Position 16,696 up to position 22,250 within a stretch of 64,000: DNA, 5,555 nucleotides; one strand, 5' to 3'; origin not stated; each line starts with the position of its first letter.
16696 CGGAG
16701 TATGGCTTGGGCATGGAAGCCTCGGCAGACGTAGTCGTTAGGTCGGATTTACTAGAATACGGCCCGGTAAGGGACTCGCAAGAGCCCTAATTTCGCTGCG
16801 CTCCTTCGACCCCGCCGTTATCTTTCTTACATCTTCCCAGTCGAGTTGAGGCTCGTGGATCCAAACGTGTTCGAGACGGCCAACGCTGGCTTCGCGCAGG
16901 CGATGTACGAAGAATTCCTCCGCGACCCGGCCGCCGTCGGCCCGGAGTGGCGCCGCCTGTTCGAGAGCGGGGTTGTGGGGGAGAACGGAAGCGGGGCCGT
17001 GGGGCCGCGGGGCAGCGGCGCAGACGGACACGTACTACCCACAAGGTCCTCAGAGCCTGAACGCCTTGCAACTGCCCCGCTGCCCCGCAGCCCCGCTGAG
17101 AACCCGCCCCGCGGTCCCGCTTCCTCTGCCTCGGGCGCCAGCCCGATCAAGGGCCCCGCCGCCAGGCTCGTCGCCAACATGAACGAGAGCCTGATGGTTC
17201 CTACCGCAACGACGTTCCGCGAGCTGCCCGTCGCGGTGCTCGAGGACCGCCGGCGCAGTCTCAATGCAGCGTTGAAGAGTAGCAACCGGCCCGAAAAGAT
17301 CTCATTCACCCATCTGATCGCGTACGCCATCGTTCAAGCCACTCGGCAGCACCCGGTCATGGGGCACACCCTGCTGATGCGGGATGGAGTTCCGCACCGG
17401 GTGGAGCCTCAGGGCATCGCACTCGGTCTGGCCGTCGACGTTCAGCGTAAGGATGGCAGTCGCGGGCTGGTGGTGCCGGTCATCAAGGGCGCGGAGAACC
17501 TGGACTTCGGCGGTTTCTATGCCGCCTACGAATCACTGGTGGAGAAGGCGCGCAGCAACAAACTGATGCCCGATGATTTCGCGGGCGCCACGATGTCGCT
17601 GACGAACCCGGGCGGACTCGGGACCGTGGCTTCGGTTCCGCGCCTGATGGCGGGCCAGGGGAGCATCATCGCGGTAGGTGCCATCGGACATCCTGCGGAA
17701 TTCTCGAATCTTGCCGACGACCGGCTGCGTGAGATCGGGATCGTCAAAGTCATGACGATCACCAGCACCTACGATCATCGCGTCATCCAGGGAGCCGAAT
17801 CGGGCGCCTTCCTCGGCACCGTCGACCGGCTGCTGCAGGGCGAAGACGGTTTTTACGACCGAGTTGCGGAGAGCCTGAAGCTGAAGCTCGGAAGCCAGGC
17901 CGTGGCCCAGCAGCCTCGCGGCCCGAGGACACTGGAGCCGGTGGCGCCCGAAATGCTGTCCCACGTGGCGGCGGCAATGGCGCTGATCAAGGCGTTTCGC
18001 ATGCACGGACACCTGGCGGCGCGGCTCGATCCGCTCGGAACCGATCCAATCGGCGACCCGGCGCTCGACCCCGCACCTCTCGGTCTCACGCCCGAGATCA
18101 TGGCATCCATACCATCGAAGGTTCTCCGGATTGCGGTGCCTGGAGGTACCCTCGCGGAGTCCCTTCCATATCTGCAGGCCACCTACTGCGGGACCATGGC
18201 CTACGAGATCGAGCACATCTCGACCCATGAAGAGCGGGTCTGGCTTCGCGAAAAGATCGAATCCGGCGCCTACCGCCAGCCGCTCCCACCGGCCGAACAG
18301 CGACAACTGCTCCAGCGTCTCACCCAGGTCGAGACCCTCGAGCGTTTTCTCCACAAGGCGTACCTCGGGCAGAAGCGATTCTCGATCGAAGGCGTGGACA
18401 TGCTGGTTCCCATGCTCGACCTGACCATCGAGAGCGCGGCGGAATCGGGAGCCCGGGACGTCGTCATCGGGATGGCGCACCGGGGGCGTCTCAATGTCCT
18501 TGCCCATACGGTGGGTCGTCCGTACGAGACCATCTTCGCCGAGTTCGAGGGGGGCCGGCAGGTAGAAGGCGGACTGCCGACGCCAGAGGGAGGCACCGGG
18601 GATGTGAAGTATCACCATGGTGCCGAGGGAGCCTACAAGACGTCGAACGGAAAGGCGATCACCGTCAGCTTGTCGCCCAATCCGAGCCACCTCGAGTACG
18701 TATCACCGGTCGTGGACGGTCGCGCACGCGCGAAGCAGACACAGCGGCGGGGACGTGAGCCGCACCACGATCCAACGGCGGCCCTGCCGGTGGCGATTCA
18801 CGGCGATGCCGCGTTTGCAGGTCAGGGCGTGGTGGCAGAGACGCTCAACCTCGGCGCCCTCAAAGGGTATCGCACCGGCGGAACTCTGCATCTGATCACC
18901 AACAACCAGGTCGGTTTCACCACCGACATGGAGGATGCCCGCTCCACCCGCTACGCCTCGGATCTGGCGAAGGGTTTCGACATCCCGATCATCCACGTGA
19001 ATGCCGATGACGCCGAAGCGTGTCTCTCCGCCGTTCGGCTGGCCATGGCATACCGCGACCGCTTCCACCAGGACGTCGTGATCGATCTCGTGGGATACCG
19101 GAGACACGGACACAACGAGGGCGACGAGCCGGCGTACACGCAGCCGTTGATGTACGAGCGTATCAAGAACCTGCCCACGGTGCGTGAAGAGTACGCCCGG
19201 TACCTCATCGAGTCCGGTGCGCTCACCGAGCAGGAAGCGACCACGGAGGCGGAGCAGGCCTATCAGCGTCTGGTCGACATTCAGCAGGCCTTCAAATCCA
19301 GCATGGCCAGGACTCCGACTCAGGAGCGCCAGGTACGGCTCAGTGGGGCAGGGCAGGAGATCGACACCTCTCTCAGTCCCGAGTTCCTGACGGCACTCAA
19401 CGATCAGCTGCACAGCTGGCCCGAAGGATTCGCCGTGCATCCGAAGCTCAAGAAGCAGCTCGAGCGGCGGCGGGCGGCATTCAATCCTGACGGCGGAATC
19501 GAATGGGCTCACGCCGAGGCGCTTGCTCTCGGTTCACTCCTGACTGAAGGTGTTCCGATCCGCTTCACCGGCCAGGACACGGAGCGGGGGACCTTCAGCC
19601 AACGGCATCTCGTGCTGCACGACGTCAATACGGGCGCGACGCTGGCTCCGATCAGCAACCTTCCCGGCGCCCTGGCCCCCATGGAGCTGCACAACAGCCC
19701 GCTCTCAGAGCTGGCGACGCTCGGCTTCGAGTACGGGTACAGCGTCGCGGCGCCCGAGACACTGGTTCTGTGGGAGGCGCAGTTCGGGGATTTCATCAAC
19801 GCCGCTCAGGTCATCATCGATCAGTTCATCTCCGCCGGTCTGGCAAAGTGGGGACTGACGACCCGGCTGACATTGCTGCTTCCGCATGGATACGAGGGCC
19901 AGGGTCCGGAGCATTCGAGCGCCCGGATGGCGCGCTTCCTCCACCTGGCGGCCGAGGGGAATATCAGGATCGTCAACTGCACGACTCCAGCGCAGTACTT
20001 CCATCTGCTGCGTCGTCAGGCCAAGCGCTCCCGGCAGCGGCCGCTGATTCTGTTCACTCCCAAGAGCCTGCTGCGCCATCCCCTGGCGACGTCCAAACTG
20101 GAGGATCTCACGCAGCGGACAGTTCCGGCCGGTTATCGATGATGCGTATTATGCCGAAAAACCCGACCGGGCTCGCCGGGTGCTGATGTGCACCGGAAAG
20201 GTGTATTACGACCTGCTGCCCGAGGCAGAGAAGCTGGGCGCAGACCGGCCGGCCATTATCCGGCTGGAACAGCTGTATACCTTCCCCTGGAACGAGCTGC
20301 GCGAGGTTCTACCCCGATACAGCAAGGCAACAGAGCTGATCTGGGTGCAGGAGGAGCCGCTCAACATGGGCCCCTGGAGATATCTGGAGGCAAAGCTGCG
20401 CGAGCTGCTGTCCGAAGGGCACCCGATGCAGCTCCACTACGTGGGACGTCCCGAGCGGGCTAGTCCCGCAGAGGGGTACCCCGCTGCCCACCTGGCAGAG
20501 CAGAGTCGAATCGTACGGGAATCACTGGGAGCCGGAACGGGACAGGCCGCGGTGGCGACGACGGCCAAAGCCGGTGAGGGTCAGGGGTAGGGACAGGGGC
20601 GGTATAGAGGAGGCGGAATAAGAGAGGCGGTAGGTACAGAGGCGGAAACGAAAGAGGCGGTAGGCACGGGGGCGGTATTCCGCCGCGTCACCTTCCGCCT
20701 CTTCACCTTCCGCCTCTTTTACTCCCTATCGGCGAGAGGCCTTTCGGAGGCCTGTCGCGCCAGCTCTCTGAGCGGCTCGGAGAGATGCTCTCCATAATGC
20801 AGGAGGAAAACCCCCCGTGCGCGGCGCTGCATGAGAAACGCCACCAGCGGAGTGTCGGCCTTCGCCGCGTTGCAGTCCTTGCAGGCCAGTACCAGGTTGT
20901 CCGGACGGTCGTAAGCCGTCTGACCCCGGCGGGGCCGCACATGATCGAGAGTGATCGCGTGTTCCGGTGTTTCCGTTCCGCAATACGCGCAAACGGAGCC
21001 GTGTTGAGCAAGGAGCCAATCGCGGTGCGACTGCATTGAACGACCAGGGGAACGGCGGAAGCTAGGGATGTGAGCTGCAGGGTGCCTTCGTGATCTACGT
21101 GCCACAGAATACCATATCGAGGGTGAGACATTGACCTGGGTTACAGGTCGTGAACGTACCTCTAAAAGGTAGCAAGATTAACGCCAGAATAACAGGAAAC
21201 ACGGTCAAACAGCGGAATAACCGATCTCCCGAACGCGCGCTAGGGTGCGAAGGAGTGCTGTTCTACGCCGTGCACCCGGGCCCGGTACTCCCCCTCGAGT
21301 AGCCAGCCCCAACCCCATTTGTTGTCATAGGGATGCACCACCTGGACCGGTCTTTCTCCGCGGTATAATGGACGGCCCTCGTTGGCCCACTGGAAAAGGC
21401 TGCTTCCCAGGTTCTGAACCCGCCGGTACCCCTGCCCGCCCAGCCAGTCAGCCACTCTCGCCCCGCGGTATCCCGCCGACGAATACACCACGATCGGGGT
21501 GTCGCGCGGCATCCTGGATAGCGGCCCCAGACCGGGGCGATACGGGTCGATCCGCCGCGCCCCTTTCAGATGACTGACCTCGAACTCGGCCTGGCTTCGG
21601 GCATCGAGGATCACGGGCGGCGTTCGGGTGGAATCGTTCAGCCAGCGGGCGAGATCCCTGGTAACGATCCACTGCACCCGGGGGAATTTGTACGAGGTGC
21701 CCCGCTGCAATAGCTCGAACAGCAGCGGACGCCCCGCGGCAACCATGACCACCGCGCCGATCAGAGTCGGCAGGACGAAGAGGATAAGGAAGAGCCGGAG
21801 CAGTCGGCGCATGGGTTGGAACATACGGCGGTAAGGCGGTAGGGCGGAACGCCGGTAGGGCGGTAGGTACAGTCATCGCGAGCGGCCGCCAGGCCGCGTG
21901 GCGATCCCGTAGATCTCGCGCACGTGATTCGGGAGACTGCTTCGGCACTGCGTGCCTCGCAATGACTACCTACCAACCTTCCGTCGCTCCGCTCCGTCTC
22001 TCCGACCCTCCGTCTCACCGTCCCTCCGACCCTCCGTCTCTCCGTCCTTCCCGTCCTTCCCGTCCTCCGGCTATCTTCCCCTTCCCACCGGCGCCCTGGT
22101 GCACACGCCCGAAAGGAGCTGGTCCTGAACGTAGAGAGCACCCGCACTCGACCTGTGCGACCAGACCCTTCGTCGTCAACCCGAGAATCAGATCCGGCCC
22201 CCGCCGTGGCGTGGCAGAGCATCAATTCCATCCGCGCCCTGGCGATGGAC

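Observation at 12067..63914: Family of palindromic tandem-repeat elements: complementary low-complexity arms with a locus-specific repeat unit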

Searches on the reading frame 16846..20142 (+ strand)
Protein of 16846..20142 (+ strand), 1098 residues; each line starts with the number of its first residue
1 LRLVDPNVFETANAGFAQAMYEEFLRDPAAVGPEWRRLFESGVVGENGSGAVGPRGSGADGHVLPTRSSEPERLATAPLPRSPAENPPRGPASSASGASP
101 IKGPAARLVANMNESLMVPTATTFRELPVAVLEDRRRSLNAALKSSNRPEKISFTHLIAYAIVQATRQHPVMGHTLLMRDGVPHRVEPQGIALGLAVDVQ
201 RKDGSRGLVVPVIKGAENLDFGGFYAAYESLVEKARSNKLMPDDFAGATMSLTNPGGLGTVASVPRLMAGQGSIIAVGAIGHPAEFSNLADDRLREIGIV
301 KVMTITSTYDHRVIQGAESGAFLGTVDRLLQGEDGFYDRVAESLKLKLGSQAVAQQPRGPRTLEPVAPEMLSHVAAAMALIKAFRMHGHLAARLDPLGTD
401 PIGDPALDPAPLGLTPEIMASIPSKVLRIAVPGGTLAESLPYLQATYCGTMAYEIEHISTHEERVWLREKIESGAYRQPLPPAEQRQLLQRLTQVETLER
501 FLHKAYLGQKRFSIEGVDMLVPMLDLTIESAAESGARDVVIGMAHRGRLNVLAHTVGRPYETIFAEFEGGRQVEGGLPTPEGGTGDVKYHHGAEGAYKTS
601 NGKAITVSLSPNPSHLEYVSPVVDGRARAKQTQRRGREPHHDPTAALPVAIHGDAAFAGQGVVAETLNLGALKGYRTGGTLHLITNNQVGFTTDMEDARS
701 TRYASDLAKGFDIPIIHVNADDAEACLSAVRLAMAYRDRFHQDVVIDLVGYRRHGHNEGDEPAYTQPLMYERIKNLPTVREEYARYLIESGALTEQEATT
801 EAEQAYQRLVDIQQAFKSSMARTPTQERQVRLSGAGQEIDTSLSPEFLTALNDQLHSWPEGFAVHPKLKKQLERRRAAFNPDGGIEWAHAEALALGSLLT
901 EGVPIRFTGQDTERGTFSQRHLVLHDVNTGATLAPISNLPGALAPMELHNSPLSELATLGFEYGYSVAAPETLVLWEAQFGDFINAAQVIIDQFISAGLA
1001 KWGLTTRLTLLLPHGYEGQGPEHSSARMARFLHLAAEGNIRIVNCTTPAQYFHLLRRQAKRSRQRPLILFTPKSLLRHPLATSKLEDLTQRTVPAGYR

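Call 20: search_protein_families(library=pfam, proteins=[window:16846-20142:+])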
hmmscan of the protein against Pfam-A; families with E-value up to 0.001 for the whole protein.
window:16846-20142:+ (1098 aa): 4 families
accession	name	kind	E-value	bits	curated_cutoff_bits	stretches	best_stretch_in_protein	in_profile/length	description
PF00676.26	E1_dh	-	3.4e-53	181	22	1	495-815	6-290/300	Dehydrogenase E1 component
PF00198.28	2-oxoacid_dh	-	5.5e-44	150.8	23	1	99-331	7-225/232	2-oxoacid dehydrogenases acyltransferase (catalytic domain)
PF02779.29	Transket_pyr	-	4.6e-43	147.3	27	1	885-1077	3-173/174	Transketolase, pyrimidine binding domain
PF16078.10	2-oxogl_dehyd_N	-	4.8e-07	29.7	27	1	11-41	6-36/41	2-oxoglutarate dehydrogenase N-terminus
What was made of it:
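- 16987..17124 (+): Element 2. G arm 16987-17023 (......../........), core 17024-17071, C arm 17072-17124. It lies in frame inside the SucA/Kgd ORF 16846-20142 and encodes linker residues 48-93. Pfam: 2-oxogl_dehyd_N at aa 11-41 and the 2-oxoacid_dh domain at aa 99-331 (call 20).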

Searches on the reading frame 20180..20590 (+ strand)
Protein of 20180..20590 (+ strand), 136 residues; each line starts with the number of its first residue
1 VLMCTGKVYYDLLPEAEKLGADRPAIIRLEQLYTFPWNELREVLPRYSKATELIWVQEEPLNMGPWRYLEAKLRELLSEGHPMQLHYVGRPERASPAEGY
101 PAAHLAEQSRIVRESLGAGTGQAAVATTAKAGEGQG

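Call 20: search_protein_families(library=pfam, proteins=[window:20180-20590:+])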
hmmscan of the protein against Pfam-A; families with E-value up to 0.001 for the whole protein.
window:20180-20590:+ (136 aa): 1 family
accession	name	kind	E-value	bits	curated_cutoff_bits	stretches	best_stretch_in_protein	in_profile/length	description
PF16870.10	OxoGdeHyase_C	-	1.5e-37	129.1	27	1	2-115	34-150/151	2-oxoglutarate dehydrogenase C-terminal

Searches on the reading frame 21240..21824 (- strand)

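Call 20: search_protein_families(library=pfam, proteins=[window:21240-21824:-])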
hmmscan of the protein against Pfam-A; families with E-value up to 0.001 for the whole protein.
window:21240-21824:- (194 aa): 1 family
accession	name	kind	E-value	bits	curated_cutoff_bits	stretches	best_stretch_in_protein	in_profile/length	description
PF00581.25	Rhodanese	-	1.5e-11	45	22.2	1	60-148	3-101/102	Rhodanese-like domain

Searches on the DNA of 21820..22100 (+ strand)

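Call 75: search_dna_similar(query=window:21820-22100:+, collection=plasmids, mode=distant, max_rows=8)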
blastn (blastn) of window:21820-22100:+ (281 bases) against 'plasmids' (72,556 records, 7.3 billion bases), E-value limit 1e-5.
No match.
